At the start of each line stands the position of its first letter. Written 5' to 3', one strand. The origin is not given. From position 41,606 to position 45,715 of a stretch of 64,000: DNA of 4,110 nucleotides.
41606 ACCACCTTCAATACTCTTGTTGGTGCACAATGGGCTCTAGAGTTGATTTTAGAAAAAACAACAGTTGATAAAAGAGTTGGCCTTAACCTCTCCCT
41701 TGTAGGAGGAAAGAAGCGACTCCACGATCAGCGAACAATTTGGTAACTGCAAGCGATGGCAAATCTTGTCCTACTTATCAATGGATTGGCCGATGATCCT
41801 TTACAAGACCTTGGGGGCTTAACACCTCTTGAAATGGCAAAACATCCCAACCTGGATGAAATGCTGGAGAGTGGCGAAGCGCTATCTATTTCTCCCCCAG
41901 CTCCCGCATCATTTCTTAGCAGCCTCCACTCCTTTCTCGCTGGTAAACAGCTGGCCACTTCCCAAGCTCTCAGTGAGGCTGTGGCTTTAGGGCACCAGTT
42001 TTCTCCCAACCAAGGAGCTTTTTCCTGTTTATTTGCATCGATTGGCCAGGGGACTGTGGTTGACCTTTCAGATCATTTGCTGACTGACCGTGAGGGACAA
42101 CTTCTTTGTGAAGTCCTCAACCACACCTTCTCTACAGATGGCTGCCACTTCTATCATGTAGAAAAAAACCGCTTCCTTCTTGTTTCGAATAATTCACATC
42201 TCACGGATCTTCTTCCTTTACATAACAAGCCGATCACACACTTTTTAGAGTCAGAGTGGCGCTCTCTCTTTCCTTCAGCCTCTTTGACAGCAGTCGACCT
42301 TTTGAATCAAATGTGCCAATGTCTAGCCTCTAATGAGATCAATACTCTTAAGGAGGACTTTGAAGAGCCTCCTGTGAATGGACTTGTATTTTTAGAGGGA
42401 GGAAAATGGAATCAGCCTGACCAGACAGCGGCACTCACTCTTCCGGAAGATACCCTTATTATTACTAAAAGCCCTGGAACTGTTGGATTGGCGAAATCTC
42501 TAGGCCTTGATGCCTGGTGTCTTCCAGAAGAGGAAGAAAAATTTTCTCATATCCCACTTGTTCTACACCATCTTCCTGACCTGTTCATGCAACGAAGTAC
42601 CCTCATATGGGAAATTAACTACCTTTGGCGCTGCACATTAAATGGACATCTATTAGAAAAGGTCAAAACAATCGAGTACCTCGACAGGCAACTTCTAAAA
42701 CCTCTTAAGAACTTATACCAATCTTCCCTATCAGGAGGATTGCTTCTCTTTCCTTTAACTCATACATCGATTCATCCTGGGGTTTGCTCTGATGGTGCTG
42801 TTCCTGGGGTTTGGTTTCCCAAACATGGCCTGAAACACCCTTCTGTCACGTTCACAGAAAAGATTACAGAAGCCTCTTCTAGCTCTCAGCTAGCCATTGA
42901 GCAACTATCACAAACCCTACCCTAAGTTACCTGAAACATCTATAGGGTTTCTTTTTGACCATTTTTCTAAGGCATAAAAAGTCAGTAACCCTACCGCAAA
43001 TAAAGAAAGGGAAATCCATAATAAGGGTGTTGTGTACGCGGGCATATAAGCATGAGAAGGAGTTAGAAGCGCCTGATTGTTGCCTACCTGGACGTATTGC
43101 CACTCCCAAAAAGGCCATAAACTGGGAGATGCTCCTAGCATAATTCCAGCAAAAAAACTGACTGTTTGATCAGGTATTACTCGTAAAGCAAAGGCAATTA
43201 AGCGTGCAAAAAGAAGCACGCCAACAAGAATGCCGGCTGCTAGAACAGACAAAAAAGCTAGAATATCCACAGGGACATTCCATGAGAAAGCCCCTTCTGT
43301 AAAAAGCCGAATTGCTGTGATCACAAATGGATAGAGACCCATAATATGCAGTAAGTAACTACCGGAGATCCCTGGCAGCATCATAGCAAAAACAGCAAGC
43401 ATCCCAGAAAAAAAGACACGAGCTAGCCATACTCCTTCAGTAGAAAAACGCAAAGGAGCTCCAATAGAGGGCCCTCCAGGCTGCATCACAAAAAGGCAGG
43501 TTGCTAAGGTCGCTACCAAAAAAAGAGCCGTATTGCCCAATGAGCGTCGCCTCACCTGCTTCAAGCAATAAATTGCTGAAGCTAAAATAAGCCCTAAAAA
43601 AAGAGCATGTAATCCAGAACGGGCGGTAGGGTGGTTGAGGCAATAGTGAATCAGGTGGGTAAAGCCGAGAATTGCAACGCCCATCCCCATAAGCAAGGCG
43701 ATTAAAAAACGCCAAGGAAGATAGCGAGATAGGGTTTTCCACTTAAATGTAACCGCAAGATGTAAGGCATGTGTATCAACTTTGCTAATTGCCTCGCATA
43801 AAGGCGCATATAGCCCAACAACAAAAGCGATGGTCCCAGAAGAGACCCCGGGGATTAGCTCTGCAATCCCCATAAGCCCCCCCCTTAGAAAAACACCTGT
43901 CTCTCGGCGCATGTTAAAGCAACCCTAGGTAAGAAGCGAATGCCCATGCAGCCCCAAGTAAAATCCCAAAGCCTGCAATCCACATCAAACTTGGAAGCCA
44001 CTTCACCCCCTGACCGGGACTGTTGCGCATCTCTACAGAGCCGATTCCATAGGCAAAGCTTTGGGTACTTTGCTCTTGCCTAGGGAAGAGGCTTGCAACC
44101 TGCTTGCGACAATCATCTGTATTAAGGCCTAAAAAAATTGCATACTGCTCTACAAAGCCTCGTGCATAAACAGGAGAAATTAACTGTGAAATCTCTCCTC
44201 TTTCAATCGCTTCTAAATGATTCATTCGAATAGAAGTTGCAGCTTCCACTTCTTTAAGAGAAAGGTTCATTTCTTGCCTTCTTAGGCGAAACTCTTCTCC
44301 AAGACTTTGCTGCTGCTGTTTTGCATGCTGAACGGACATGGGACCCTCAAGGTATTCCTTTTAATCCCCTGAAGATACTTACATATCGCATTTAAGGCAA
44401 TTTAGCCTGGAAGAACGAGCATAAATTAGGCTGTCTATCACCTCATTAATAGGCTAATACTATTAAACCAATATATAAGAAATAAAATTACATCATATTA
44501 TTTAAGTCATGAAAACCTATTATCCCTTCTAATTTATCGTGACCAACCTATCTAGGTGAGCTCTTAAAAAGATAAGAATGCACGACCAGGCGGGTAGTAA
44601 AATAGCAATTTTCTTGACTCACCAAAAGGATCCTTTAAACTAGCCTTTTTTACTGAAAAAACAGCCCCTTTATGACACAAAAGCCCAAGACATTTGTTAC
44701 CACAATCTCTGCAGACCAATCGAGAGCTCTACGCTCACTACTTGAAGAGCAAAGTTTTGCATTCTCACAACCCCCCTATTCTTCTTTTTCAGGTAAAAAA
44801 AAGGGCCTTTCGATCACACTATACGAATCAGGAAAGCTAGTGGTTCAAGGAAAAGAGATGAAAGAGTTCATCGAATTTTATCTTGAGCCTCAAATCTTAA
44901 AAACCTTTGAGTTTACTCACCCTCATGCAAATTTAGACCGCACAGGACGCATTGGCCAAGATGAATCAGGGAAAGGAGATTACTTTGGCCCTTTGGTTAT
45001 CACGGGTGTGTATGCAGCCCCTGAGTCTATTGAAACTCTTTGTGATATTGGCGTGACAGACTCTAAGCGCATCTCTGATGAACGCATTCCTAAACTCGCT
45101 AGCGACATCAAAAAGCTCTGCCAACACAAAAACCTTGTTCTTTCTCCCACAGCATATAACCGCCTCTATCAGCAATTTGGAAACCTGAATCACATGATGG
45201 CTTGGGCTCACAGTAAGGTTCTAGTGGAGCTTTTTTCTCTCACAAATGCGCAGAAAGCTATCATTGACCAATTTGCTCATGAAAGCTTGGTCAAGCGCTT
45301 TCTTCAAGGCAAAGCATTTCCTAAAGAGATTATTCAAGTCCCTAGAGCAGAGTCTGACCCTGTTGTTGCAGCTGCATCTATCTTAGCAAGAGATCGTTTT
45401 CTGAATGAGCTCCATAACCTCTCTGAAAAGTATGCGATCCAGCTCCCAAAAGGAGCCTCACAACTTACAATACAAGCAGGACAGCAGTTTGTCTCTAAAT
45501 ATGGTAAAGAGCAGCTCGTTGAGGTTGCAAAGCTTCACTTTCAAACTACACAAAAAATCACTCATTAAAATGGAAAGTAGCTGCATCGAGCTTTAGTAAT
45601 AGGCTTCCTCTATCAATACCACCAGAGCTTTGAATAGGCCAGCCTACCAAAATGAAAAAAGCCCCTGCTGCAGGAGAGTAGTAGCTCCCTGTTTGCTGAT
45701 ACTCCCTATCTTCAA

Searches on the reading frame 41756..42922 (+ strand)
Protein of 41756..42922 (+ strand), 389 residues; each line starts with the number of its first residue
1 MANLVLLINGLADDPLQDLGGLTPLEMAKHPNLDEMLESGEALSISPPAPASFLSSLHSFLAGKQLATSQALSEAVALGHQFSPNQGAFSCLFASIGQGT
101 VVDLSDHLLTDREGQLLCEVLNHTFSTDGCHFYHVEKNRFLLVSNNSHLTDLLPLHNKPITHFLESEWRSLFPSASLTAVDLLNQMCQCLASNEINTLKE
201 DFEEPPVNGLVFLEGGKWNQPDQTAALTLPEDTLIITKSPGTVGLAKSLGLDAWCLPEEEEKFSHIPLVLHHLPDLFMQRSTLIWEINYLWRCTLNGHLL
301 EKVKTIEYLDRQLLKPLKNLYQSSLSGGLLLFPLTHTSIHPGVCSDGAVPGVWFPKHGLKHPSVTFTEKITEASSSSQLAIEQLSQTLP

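Call 16: search_protein_families(library=pfam, proteins=[window:41756-42922:+], max_evalue=0.00001)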
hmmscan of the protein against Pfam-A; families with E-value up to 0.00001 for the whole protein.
window:41756-42922:+ (389 aa): 1 family
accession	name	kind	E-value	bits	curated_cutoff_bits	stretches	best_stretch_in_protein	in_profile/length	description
PF10143.14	PhosphMutase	-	2e-08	34.8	21.5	1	74-192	43-166/170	2,3-bisphosphoglycerate-independent phosphoglycerate mutase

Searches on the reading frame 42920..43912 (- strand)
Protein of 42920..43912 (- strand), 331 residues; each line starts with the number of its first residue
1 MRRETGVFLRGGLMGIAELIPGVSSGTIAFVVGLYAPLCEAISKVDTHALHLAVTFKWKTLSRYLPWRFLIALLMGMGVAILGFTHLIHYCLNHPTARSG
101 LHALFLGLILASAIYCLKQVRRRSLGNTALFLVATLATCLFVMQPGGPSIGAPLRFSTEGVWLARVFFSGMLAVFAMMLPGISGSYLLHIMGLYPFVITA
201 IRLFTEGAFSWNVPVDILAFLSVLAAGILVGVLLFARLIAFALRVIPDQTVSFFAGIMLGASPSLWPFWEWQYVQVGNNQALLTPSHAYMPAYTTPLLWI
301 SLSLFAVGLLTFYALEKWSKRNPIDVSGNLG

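Call 16: search_protein_families(library=pfam, proteins=[window:42920-43912:-], max_evalue=0.00001)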
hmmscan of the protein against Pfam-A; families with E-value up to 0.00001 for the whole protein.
window:42920-43912:- (331 aa): 1 family
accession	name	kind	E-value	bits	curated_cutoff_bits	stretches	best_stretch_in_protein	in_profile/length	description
PF04018.18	VCA0040-like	-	1.3e-53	182.5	26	1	14-275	1-238/246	Undecaprenyl phosphate translocase-like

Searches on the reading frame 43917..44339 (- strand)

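Call 16: search_protein_families(library=pfam, proteins=[window:43917-44339:-], max_evalue=0.00001)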
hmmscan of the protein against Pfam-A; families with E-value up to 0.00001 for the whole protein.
window:43917-44339:- (141 aa): 1 family
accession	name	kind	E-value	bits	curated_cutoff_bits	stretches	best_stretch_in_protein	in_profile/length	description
PF13413.12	HTH_25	-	2.3e-19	69.4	24.6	1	18-75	3-60/62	Helix-turn-helix domain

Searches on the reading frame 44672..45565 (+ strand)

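Call 21: search_protein_families(library=pfam, proteins=[window:44672-45565:+], max_evalue=0.00001)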
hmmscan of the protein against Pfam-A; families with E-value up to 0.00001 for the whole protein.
window:44672-45565:+ (298 aa): 2 families
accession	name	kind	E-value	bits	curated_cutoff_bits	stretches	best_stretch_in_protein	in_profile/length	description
PF01351.25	RNase_HII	-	2e-28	100.1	25.8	1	94-293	1-199/199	Ribonuclease HII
PF11858.14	DUF3378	-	6.8e-11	42.6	27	1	8-77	2-70/76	Domain of unknown function (DUF3378)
